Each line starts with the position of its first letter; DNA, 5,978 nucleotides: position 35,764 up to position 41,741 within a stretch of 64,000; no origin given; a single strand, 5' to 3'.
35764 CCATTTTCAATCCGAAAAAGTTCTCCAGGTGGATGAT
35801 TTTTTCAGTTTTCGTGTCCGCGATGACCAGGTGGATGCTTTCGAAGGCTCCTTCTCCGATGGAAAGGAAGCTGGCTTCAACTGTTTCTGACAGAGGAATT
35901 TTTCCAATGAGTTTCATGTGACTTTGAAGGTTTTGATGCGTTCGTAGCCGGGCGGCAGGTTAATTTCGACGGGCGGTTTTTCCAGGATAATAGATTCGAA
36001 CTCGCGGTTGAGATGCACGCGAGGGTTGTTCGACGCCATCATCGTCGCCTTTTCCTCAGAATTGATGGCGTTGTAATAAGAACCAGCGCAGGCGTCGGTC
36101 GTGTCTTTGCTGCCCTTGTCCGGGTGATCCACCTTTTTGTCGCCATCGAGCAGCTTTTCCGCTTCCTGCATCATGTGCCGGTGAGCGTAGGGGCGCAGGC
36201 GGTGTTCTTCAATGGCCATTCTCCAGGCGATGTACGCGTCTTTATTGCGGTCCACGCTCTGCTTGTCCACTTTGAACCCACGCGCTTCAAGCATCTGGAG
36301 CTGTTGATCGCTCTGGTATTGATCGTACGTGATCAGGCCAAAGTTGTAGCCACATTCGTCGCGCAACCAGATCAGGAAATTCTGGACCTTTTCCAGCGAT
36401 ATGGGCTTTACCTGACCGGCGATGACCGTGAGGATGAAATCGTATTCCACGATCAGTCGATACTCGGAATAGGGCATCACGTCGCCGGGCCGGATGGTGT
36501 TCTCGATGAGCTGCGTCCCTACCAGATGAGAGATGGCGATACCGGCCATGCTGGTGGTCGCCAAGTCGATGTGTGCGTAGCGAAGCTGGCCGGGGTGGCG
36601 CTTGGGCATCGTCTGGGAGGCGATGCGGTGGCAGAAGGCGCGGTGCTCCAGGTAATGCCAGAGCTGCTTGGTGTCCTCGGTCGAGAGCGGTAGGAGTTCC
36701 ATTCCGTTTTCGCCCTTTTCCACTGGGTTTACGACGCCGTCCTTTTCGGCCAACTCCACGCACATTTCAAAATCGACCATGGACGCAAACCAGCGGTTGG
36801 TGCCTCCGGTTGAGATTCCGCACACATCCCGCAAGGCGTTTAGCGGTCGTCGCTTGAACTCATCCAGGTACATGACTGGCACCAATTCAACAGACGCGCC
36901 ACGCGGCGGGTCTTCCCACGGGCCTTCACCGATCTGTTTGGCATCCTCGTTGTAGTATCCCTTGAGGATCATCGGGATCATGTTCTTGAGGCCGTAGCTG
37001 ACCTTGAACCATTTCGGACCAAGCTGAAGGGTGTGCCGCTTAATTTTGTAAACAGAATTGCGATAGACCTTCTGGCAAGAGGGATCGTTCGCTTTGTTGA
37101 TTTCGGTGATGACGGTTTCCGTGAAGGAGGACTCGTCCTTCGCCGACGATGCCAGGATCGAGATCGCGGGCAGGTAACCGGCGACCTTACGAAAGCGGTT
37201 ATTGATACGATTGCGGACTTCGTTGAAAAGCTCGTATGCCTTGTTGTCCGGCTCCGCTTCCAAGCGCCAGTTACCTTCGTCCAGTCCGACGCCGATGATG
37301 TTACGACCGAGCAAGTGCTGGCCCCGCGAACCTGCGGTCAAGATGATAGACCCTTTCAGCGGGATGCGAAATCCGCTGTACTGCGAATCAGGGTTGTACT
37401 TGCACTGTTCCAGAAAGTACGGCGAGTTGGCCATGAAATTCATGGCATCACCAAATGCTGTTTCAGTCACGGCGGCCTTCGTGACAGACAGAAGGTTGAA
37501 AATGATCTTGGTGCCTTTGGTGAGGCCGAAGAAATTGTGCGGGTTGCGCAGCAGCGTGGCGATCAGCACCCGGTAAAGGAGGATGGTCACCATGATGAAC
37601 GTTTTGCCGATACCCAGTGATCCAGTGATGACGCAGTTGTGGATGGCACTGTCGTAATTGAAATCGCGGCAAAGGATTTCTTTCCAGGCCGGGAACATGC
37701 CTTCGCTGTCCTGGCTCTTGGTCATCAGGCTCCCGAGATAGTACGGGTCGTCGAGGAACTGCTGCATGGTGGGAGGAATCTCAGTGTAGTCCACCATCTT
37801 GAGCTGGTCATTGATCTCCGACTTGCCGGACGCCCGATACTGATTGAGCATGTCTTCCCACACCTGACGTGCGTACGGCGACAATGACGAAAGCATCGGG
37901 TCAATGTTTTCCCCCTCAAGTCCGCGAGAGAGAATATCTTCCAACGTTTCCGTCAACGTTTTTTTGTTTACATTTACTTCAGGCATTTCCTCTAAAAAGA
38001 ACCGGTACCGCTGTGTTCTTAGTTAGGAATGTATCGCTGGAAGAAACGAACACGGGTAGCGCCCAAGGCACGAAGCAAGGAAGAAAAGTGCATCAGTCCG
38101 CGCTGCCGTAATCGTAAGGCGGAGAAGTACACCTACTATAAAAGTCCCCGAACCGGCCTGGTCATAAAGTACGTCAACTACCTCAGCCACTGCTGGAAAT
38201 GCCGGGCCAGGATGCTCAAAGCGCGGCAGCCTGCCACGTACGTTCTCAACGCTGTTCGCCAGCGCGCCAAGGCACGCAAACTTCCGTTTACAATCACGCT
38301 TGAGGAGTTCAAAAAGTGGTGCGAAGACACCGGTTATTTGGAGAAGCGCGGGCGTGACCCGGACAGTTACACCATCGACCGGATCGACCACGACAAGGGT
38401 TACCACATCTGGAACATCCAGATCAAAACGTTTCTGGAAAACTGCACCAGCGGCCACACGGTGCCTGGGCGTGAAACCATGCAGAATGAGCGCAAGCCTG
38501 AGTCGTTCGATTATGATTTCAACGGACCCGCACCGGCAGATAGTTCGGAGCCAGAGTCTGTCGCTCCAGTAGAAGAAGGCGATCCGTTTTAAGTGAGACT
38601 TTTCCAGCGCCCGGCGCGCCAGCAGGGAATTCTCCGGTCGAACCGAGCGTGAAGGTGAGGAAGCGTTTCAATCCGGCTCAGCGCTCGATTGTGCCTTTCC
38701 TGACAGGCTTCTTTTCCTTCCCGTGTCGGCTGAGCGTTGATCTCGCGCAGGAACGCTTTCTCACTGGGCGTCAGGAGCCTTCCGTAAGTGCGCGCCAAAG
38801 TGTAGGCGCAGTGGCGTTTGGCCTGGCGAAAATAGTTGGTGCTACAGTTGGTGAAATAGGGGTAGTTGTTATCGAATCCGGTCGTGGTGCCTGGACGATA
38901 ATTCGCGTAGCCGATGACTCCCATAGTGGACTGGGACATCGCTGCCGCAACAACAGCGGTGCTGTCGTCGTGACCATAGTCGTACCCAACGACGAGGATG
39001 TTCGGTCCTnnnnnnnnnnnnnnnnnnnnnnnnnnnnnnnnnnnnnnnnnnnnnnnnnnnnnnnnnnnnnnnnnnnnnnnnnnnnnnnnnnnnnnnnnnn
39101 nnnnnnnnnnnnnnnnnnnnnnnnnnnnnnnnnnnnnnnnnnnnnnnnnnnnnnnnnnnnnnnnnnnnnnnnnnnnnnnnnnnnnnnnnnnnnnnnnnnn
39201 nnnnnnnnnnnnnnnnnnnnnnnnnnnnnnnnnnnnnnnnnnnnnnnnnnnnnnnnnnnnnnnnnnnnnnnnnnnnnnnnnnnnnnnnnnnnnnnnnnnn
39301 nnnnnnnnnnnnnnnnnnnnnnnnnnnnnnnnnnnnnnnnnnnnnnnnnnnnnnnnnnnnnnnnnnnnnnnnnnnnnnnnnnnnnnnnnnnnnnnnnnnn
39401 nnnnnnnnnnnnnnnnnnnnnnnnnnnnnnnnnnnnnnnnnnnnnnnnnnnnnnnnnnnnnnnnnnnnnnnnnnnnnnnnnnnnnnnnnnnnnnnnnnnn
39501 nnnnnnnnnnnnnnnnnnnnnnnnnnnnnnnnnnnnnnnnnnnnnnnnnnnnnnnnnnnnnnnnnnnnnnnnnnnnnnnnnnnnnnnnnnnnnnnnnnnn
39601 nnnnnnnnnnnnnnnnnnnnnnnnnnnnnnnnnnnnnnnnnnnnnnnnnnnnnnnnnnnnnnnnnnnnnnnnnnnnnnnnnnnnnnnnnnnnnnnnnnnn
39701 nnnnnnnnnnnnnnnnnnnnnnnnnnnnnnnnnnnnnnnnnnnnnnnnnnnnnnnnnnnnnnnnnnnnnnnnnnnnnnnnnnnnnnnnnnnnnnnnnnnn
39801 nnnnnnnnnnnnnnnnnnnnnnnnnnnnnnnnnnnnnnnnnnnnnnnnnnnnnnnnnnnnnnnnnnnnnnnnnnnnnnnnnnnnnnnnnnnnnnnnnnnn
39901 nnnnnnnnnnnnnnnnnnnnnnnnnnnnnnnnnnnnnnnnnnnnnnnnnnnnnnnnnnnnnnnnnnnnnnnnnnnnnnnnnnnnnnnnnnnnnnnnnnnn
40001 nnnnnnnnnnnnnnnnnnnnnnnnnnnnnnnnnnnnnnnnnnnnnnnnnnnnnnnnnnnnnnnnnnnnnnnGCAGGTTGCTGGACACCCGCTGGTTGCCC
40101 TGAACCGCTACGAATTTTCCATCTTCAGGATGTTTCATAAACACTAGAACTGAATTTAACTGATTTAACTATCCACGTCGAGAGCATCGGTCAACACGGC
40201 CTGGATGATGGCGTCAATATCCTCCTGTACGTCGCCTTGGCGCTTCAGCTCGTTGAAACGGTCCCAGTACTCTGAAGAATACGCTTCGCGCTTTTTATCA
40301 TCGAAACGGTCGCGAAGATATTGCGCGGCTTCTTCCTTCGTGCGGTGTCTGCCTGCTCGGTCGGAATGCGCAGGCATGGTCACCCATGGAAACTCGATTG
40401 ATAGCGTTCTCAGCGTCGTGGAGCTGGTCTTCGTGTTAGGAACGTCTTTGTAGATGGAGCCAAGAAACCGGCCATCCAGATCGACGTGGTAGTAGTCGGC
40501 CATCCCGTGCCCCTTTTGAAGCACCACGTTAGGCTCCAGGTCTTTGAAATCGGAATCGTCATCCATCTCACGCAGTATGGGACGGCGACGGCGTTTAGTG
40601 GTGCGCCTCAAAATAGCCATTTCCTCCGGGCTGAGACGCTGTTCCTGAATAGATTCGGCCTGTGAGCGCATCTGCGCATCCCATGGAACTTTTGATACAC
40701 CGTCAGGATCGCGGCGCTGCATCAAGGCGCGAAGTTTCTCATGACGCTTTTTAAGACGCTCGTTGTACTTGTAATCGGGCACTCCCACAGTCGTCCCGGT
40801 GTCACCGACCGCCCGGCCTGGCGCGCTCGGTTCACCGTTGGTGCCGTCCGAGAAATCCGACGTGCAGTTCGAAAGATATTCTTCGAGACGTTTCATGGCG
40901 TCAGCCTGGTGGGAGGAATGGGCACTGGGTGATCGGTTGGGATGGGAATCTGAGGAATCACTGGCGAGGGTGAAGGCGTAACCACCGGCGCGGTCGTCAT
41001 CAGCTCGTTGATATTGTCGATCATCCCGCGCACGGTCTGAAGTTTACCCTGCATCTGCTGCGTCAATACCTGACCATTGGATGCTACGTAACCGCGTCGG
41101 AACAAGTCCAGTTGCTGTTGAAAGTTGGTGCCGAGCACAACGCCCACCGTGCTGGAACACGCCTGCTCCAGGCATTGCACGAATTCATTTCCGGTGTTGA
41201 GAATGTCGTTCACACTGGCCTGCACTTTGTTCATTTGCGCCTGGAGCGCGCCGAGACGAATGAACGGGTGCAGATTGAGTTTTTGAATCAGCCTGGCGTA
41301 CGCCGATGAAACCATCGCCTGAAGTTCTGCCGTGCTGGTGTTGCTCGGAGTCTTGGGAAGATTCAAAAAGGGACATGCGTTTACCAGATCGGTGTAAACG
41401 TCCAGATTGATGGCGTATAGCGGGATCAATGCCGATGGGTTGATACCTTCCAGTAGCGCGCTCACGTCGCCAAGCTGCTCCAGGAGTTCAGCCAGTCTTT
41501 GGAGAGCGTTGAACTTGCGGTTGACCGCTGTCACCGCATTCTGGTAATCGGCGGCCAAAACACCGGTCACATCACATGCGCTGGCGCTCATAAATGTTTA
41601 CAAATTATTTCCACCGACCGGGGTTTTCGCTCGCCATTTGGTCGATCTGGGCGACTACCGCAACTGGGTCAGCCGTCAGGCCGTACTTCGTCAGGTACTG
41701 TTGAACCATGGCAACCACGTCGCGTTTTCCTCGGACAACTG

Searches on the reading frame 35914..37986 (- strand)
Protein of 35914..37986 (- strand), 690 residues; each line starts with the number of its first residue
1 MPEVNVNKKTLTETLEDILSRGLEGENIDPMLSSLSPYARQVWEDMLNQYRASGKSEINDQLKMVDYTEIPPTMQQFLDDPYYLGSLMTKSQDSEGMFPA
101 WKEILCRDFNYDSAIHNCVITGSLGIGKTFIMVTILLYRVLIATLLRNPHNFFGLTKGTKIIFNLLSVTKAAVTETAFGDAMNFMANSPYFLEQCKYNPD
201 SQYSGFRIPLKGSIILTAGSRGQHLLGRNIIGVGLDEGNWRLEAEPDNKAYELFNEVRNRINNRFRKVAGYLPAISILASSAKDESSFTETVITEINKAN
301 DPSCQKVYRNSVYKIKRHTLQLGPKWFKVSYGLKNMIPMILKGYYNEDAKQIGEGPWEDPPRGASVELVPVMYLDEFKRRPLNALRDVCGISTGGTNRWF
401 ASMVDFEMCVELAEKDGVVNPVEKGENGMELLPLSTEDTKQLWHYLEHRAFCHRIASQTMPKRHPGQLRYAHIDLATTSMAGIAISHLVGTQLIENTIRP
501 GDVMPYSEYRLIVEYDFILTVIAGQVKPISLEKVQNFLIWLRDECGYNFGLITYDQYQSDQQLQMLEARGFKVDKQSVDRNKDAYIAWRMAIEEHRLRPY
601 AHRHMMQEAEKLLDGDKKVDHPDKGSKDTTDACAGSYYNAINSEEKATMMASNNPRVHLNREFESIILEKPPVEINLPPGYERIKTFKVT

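Call 9: search_protein_families(library=pfam, proteins=[window:35914-37986:-], max_evalue=0.1)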
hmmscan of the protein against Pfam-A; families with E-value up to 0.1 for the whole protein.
window:35914-37986:- (690 aa): 0 families

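Call 10: search_protein_families(library=phrogs, proteins=[window:35914-37986:-], max_evalue=0.1)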
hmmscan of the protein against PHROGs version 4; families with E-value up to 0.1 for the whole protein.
window:35914-37986:- (690 aa): 0 families

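Call 82: search_protein_families(library=ncbifam, max_evalue=0.05, proteins=[window:35914-37986:-])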
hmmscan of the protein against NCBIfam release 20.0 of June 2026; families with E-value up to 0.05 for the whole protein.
window:35914-37986:- (690 aa): 0 families

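Call 83: search_solved_structures(query=window:35914-37986:-, max_evalue=1)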
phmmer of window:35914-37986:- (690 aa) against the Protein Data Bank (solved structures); distinct sequences matched with E-value up to 1: 0.

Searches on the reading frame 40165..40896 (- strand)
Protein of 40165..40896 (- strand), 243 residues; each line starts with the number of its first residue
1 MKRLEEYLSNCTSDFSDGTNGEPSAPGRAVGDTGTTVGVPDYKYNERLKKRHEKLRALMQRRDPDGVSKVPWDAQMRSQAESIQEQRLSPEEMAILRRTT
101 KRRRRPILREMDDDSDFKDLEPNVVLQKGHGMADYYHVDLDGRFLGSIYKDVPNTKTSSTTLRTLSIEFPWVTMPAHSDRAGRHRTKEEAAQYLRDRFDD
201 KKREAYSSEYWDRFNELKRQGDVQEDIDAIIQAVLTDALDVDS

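Call 9: search_protein_families(library=pfam, proteins=[window:40165-40896:-], max_evalue=0.1)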
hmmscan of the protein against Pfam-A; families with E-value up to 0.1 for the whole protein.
window:40165-40896:- (243 aa): 2 families
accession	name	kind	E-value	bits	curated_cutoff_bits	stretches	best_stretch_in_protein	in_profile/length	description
PF20003.4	fvmX5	-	0.025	14.9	24.2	1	175-239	98-159/187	FtsH ternary system domain X5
PF21826.1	DUF6887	-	0.096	13.4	24.2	0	184-220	19-58/62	Family of unknown function (DUF6887)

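Call 10: search_protein_families(library=phrogs, proteins=[window:40165-40896:-], max_evalue=0.1)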
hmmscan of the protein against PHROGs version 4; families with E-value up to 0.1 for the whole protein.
window:40165-40896:- (243 aa): 0 families

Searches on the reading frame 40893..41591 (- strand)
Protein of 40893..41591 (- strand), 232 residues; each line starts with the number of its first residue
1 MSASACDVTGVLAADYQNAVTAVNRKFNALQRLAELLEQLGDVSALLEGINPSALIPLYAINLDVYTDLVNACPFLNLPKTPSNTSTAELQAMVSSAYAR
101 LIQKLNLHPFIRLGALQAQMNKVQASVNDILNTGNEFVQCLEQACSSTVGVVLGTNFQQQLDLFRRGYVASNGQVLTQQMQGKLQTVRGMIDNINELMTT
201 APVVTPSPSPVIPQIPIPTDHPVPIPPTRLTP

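Call 9: search_protein_families(library=pfam, proteins=[window:40893-41591:-], max_evalue=0.1)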
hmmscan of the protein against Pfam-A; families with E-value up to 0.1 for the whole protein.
window:40893-41591:- (232 aa): 4 families
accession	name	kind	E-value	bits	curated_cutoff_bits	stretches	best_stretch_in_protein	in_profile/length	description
PF05531.17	NPV_P10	-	0.00032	21.5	29.8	0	18-48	11-42/75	Nucleopolyhedrovirus P10 protein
PF06103.16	DUF948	-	0.015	15.9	37.2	0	172-199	55-82/89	Bacterial protein of unknown function (DUF948)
PF24261.1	DUF7462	-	0.039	14.1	27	0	86-96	12-22/42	Family of unknown function (DUF7462)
PF11214.13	Med2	-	0.085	13.5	26.8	0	120-196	3-77/100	Mediator complex subunit 2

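Call 10: search_protein_families(library=phrogs, proteins=[window:40893-41591:-], max_evalue=0.1)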
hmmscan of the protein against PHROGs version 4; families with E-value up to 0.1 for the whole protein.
window:40893-41591:- (232 aa): 0 families
